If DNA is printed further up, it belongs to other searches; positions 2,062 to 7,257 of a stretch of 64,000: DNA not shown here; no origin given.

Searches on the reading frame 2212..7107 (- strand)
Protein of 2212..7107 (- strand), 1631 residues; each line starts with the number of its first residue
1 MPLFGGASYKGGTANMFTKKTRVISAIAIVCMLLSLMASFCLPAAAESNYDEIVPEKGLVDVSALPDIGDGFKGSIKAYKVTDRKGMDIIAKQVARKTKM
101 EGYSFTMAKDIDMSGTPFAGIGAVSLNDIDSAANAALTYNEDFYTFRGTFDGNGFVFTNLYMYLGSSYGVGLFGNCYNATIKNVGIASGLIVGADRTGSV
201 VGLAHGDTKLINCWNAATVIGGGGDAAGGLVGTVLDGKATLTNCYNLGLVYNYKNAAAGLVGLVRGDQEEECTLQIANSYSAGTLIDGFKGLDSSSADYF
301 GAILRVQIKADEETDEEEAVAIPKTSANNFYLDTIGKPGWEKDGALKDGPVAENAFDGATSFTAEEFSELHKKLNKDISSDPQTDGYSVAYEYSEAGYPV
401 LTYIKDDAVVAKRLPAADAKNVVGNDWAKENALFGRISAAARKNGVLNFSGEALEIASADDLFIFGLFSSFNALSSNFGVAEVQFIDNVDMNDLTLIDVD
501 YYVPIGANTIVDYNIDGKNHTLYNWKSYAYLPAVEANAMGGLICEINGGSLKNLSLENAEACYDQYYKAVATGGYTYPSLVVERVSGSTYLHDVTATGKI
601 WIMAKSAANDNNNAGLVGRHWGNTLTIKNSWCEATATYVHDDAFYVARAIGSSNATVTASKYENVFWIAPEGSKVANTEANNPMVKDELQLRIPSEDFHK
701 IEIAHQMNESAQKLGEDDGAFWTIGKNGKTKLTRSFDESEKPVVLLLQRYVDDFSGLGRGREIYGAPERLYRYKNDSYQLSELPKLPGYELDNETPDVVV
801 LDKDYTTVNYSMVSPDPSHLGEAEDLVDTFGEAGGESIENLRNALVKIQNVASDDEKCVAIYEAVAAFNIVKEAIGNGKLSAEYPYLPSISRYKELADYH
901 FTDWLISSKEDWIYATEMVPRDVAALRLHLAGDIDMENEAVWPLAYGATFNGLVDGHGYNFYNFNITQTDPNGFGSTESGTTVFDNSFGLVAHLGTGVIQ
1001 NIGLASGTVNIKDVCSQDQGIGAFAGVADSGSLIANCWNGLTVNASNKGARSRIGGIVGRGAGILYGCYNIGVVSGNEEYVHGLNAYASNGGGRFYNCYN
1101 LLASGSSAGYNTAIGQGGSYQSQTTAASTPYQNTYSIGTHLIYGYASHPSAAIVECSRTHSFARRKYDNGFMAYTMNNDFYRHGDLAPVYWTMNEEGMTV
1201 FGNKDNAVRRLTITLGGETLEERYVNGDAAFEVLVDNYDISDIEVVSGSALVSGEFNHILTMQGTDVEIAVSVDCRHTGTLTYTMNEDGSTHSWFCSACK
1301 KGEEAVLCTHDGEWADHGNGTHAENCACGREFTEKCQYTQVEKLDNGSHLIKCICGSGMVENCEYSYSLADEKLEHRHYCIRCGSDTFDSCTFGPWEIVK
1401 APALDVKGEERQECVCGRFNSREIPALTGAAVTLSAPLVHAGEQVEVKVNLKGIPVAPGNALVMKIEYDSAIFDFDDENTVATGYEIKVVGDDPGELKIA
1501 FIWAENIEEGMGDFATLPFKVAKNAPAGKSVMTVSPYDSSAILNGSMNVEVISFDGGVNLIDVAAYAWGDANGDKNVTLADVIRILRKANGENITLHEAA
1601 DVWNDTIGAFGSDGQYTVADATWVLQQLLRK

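Call 50: search_protein_families(library=pfam, proteins=[window:2212-7107:-], max_evalue=0.00001)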
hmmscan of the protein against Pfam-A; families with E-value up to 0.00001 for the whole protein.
window:2212-7107:- (1631 aa): 1 family
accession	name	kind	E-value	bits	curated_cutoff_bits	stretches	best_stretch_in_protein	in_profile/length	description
PF00963.24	Cohesin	-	5.7e-10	40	24.1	1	1432-1533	3-113/139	Cohesin domain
